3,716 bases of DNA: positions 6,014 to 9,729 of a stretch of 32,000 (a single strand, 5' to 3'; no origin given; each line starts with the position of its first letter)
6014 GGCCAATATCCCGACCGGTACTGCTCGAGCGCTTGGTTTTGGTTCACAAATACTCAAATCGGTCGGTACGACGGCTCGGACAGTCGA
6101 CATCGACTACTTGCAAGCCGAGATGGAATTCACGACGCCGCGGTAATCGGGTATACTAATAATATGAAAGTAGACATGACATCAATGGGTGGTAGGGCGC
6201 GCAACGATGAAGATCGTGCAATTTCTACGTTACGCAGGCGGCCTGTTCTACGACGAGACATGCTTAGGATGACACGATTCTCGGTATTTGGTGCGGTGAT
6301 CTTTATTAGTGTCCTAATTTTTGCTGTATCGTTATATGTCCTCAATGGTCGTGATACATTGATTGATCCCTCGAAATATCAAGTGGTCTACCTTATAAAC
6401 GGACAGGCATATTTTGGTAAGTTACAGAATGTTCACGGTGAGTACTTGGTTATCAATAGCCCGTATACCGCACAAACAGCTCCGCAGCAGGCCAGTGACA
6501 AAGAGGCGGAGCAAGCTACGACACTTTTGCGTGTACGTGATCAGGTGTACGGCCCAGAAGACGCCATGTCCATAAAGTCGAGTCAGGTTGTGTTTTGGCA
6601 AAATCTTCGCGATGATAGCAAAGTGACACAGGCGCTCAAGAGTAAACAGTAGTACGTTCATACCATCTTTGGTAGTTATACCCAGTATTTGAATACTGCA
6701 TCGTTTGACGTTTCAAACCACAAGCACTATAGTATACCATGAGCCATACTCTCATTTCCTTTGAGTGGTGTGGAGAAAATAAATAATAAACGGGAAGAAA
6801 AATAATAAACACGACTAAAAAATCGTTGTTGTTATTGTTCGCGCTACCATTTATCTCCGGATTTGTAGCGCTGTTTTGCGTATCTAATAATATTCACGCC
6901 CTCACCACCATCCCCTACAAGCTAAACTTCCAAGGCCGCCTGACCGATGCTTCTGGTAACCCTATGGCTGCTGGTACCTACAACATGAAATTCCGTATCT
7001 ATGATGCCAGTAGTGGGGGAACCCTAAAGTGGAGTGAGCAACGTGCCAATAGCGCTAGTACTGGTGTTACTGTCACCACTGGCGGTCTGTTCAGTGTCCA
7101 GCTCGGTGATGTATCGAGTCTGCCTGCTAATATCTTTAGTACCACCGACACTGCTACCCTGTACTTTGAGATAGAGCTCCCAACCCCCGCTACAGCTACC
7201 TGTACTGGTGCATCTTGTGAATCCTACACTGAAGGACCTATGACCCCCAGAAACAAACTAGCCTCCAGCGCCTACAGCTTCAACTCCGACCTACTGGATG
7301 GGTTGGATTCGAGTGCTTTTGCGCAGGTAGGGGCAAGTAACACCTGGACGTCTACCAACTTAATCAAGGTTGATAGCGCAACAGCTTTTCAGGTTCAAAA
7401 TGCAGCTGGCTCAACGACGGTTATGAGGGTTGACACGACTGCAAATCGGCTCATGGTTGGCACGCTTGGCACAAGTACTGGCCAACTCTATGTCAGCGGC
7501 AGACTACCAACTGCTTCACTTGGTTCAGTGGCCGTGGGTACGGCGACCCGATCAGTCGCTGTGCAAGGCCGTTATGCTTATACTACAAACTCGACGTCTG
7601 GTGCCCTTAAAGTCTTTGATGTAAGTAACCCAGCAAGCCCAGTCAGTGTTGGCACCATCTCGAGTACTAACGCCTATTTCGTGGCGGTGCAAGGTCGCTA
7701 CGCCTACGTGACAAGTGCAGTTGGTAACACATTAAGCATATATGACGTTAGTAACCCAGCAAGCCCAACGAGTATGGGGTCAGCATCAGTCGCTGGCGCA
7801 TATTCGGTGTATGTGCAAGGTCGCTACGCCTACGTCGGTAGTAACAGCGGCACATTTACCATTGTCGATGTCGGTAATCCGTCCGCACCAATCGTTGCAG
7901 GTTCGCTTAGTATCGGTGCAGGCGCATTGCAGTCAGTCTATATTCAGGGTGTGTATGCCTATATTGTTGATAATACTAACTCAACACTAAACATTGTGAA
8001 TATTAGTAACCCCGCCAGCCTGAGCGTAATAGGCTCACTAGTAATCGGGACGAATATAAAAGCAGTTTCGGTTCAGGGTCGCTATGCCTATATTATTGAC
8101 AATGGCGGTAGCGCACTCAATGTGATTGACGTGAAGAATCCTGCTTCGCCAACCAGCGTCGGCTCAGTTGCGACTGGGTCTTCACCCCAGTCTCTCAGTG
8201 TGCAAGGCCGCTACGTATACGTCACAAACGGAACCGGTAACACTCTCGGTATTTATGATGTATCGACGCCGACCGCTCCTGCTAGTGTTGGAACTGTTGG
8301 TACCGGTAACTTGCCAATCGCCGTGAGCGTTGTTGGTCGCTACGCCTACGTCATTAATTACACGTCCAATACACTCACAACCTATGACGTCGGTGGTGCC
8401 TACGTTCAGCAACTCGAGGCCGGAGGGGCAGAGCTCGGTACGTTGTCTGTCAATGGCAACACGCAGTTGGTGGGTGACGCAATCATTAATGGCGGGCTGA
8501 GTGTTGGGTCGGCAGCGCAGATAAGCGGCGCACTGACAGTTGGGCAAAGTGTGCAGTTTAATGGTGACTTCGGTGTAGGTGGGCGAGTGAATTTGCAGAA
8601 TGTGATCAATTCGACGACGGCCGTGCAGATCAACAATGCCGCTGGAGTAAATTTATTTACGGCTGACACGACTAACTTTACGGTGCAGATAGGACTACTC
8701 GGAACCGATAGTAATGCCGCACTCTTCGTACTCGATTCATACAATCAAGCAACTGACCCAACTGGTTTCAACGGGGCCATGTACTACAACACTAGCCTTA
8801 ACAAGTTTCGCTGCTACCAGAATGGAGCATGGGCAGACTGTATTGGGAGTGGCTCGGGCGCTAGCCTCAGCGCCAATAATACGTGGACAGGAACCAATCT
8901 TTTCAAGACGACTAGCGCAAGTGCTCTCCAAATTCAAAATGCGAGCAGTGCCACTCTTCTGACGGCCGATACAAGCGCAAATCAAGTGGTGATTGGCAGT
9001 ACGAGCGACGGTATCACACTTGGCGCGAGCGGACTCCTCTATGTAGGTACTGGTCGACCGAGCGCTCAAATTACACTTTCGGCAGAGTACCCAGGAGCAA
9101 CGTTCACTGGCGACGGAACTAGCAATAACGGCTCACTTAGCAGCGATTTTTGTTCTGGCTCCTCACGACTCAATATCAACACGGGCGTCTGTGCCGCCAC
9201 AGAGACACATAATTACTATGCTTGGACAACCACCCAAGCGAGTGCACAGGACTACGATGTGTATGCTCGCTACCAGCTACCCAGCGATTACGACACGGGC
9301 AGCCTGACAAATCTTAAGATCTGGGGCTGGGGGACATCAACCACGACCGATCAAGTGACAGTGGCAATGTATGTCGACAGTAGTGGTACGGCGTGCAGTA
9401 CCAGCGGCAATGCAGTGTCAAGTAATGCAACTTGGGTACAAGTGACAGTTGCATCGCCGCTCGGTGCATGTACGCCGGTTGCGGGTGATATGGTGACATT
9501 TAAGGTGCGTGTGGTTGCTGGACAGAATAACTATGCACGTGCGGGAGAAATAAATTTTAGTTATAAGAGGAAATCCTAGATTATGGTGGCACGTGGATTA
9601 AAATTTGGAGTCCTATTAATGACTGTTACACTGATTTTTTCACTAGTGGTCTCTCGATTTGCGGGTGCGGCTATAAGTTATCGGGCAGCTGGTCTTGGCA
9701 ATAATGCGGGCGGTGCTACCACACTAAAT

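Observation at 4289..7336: Perfect 444-bp direct repeat gives two neighbouring adhesin genes an identical mature N-terminal module on different signal peptides and bodies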

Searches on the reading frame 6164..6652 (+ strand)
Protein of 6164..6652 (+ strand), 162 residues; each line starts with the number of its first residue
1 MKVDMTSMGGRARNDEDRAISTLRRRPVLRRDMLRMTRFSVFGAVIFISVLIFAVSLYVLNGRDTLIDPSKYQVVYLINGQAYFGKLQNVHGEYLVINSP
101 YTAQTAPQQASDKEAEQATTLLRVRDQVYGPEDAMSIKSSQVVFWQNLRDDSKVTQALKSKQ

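Call 11: search_protein_families(library=pfam, proteins=[window:6164-6649:+], max_evalue=0.01)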
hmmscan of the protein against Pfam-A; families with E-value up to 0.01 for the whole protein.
window:6164-6649:+ (162 aa): 0 families

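Call 12: search_protein_families(library=ncbifam, proteins=[window:6164-6649:+], max_evalue=0.01)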
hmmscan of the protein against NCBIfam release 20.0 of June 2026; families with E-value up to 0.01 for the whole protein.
window:6164-6649:+ (162 aa): 0 families

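Call 20: find_encoding_contigs(protein=window:6164-6652:+, flank=10000, max_places=10)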
Protein window:6164-6652:+ (162 aa): 22 contigs read that carry it; 10 places shown.
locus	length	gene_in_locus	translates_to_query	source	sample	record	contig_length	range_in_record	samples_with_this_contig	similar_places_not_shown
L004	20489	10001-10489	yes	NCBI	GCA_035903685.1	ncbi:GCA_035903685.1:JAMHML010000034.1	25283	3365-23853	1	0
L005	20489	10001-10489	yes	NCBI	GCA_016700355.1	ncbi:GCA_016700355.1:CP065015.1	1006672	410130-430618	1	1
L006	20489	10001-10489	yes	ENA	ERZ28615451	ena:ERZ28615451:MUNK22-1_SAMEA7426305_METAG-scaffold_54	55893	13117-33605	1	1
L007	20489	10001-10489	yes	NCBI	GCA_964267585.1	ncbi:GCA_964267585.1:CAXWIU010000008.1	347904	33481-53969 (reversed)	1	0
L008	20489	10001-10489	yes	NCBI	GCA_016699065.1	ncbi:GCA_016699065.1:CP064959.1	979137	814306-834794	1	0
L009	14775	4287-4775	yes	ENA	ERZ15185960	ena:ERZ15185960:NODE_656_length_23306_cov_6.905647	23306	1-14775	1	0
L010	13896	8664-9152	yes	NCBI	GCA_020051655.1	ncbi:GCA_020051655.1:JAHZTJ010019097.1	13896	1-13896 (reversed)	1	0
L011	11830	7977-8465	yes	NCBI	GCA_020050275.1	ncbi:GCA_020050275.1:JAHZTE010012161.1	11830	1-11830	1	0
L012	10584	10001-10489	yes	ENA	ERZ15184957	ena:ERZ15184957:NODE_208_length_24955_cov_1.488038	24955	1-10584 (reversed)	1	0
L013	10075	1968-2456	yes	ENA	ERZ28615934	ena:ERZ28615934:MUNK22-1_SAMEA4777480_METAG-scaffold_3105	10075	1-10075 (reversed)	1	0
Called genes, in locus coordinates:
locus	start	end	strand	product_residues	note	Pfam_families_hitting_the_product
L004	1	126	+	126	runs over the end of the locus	-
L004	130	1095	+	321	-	-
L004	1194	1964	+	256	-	-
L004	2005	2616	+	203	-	-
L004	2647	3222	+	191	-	PF00702:Hydrolase, PF13419:HAD_2, PF13242:Hydrolase_like (weak)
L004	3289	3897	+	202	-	-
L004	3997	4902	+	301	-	-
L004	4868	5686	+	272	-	-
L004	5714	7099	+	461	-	PF13385:Laminin_G_3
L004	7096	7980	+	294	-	-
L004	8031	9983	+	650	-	PF22237:SO2946-like_C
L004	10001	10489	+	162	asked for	-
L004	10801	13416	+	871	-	PF05694:SBP56 (faint), PF08309:LVIVD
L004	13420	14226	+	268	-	-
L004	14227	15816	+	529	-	-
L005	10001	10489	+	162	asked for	-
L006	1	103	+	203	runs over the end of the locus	-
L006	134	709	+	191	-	PF13419:HAD_2, PF00702:Hydrolase, PF13242:Hydrolase_like (weak)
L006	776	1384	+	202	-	-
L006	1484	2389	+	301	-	-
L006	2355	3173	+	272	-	-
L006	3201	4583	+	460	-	PF13385:Laminin_G_3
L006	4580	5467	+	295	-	-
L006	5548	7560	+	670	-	-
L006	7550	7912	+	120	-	-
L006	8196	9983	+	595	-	PF22237:SO2946-like_C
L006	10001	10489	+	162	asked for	-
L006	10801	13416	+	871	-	PF05694:SBP56 (faint), PF08309:LVIVD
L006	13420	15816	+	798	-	-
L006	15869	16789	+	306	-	-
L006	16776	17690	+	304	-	PF01149:Fapy_DNA_glyco, PF06831:H2TH, PF06827:zf-FPG_IleRS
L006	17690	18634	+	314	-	PF21694:DNA_pol3_delta_C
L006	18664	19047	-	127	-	-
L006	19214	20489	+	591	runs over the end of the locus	-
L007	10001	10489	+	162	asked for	-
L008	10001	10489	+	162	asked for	-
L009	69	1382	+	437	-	PF13385:Laminin_G_3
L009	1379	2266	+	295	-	-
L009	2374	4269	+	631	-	PF22237:SO2946-like_C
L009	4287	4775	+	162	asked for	-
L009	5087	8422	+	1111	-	PF05048:NosD (weak), PF13229:Beta_helix (weak)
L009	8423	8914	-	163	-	-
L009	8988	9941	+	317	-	-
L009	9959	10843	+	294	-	PF01149:Fapy_DNA_glyco, PF06831:H2TH, PF06827:zf-FPG_IleRS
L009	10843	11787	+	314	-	PF06144:DNA_pol3_delta (faint), PF21694:DNA_pol3_delta_C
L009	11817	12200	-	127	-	PF01649:Ribosomal_S20p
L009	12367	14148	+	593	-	-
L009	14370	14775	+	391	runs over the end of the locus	-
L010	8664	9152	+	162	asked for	-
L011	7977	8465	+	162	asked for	-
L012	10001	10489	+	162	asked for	-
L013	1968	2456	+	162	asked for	-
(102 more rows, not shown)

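Call 38: search_protein_families(library=ncbifam, proteins=[L009:5087-8419:+, L006:5548-7557:+], max_evalue=0.01)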
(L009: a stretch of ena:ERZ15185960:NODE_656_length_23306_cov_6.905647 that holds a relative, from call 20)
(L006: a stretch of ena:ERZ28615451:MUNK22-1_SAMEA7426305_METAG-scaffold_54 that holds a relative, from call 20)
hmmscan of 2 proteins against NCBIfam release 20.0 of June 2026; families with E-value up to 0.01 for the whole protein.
L009:5087-8419:+ (1111 aa): 0 families

L006:5548-7557:+ (670 aa): 1 family
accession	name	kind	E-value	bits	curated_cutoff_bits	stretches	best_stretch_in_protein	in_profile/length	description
NF053851.1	Bdello_MAT_N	subfamily_domain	2e-06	27.7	60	1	22-99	8-80/162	mosaic adhesive trimer family chimeric fiber protein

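Call 39: search_protein_families(library=pfam, proteins=[L009:5087-8419:+, L006:5548-7557:+], max_evalue=0.01)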
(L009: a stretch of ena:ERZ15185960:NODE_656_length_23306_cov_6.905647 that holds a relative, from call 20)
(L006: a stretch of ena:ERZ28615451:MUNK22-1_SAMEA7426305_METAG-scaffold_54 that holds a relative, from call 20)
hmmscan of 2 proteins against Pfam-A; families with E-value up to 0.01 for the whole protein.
L009:5087-8419:+ (1111 aa): 2 families
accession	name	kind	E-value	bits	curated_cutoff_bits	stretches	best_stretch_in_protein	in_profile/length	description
PF05048.19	NosD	-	1e-05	25.5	23.6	1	390-569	18-173/212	Periplasmic copper-binding protein (NosD)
PF13229.12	Beta_helix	-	0.0021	18.1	25.9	1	500-620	54-157/158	Right handed beta helix region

L006:5548-7557:+ (670 aa): 0 families

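Call 60: search_protein_families(library=phrogs, proteins=[window:6164-6649:+, L009:5087-8419:+, L006:5548-7557:+], max_evalue=0.001)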
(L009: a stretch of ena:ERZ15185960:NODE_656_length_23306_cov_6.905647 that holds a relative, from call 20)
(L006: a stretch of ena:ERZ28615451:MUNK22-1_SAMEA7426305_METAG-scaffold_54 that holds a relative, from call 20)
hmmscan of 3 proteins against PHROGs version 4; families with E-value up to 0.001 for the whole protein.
window:6164-6649:+ (162 aa): 0 families

L009:5087-8419:+ (1111 aa): 0 families

L006:5548-7557:+ (670 aa): 1 family
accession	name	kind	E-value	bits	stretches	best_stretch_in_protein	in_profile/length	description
phrog_13925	-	unknown function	1.7e-61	209.5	1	403-670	373-640/640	-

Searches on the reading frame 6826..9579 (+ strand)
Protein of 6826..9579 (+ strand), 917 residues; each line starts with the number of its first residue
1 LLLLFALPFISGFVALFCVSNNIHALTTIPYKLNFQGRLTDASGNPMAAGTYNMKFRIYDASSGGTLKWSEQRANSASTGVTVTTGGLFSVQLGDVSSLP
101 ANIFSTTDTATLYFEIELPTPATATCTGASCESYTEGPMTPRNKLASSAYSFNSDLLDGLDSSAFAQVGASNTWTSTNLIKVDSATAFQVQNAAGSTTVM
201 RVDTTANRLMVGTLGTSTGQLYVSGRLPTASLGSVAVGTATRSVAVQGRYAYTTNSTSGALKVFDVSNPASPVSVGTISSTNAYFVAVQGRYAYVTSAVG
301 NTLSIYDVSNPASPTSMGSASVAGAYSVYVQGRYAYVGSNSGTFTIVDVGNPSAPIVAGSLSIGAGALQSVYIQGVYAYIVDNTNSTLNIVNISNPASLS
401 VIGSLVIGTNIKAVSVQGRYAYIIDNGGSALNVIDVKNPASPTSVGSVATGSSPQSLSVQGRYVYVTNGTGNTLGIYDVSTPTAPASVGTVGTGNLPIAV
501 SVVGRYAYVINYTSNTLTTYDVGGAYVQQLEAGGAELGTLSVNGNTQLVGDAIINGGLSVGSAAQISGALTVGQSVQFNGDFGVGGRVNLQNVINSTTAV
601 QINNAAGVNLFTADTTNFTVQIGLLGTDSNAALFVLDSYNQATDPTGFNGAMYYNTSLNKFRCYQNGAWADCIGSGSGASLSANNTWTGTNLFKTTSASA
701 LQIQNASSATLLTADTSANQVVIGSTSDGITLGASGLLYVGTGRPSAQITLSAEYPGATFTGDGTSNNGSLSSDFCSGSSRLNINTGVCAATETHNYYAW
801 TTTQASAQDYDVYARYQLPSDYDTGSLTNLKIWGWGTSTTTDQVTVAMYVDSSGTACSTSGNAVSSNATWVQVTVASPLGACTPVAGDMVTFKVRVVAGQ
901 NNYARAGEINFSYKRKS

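Call 11: search_protein_families(library=pfam, proteins=[window:6826-9576:+], max_evalue=0.01)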
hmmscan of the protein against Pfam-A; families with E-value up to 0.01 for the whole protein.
window:6826-9576:+ (917 aa): 3 families
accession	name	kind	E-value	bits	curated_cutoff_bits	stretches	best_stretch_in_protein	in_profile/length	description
PF08309.17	LVIVD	-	2.4e-40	136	20.2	6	325-360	4-39/42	LVIVD repeat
PF05694.17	SBP56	-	7e-10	38.7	34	0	244-279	311-346/453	56kDa selenium binding protein (SBP56)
PF09826.15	Beta_propel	-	8e-05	22.1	22.4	0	322-468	11-129/495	Beta propeller domain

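Call 12: search_protein_families(library=ncbifam, proteins=[window:6826-9576:+], max_evalue=0.01)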
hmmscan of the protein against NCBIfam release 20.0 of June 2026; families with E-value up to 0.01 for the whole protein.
window:6826-9576:+ (917 aa): 2 families
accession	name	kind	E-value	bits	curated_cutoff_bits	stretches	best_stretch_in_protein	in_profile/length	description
NF053851.1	Bdello_MAT_N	subfamily_domain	2.1e-05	24.4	60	1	23-100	8-80/162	mosaic adhesive trimer family chimeric fiber protein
NF008258.1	PRK11028.1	equivalog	0.0037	16.4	370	0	377-479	189-304/330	6-phosphogluconolactonase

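Call 14: find_encoding_contigs(protein=window:6826-9579:+, flank=10000, max_places=10)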
Protein window:6826-9579:+ (917 aa): no gene with exactly this product is on record in the collection.

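Call 60: search_protein_families(library=phrogs, proteins=[window:6826-9576:+], max_evalue=0.001)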
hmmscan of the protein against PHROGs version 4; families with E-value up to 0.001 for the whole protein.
window:6826-9576:+ (917 aa): 1 family
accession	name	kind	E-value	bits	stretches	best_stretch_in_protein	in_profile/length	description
phrog_22523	-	unknown function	2.9e-20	73.6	2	330-523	28-232/309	-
